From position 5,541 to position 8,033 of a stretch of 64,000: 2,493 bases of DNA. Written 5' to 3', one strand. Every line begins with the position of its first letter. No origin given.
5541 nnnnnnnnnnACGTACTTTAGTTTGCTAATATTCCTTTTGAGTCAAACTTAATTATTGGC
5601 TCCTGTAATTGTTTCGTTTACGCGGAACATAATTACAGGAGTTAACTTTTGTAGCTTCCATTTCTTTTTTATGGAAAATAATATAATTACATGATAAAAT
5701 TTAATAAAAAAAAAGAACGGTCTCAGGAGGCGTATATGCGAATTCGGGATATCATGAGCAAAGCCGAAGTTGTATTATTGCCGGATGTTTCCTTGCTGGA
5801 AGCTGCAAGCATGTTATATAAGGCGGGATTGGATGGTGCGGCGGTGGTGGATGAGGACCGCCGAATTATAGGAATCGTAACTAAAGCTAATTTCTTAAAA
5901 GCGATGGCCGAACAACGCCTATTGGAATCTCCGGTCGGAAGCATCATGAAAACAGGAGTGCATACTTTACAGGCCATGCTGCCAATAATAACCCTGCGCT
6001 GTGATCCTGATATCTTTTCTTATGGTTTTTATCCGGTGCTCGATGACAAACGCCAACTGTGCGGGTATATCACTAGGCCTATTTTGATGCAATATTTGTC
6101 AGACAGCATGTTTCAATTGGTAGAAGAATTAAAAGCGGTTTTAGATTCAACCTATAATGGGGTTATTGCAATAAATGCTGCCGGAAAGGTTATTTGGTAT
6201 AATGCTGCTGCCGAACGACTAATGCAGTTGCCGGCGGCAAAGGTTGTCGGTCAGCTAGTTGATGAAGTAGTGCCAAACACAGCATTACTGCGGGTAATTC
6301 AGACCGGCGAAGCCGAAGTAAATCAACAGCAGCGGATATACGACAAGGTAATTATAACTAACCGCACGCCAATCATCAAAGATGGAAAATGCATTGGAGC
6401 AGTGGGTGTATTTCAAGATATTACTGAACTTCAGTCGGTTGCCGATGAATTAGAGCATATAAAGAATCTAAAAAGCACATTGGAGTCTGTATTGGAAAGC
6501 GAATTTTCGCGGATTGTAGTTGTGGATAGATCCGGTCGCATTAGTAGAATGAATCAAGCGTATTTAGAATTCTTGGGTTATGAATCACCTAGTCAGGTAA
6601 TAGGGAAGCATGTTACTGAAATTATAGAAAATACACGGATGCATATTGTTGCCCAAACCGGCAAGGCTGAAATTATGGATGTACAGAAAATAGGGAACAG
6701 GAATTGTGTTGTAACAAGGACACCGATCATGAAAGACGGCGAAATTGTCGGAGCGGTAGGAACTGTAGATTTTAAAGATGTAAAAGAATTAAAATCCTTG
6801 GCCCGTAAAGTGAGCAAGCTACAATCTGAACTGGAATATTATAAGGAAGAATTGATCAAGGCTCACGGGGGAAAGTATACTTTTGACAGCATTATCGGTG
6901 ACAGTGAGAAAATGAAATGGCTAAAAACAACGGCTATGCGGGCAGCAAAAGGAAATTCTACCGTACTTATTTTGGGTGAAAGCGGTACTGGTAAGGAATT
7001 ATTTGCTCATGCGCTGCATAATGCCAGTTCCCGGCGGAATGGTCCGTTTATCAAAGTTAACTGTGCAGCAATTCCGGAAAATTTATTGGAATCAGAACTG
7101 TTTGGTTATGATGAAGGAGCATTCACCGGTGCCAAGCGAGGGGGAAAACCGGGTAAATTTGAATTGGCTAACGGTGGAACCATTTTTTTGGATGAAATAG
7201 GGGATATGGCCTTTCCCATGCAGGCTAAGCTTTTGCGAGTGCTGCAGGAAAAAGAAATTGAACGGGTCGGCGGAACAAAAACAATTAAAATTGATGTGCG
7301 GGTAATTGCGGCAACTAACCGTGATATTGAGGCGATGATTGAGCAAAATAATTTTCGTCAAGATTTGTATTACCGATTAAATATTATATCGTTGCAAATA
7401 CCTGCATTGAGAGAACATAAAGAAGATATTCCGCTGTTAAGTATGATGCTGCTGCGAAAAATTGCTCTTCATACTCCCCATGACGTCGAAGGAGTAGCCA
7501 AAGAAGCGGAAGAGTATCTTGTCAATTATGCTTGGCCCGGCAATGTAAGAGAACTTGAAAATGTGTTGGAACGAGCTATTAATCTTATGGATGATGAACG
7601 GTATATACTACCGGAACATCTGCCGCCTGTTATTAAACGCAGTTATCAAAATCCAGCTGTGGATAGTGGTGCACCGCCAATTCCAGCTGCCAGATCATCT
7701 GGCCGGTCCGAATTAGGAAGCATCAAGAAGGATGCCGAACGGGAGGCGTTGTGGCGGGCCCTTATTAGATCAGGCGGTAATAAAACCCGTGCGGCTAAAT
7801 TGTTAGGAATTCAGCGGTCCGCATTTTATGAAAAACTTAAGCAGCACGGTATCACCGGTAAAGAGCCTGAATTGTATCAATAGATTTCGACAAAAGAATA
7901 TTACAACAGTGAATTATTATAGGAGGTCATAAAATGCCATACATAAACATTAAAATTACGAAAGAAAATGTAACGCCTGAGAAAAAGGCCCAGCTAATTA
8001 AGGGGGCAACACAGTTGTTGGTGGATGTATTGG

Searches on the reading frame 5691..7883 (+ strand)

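Call 36: search_protein_families(library=pfam, proteins=[window:5691-7883:+], max_evalue=0.00001)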
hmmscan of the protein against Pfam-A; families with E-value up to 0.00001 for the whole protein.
window:5691-7883:+ (730 aa): 12 families
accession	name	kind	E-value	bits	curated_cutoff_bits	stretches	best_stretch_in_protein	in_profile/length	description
PF00158.32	Sigma54_activat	-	1.1e-73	246.8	20.2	1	401-568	1-167/168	Sigma-54 interaction domain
PF25601.1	AAA_lid_14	-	1.9e-22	79.3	27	1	574-654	1-80/87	AAA+ ATPase lid domain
PF14532.12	Sigma54_activ_2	-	2.2e-21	77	25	1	402-573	1-138/138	Sigma-54 interaction domain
PF00989.32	PAS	-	3.5e-18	66.1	22.6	2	145-244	1-113/113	PAS fold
PF08448.16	PAS_4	-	3.6e-16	59.8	23.1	1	151-247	1-108/110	PAS fold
PF13426.13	PAS_9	-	3.6e-14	53.3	27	1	275-358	4-97/103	PAS domain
PF00571.33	CBS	-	6.8e-14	52.4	24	1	18-73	1-56/57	CBS domain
PF13188.13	PAS_8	-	2.6e-11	43.4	21.8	0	146-198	2-51/65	PAS domain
PF02954.25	HTH_8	-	3.9e-11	42.9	22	1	681-718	4-41/42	Bacterial regulatory protein, Fis family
PF07728.20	AAA_5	-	8.7e-07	29.5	22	1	425-546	2-125/139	AAA domain (dynein-related subfamily)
PF12860.13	PAS_7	-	3.3e-06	27.7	27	0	275-319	8-52/115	PAS fold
PF01078.27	Mg_chelatase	-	5.8e-06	26.3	20.3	0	477-544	89-158/207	Magnesium chelatase, subunit ChlI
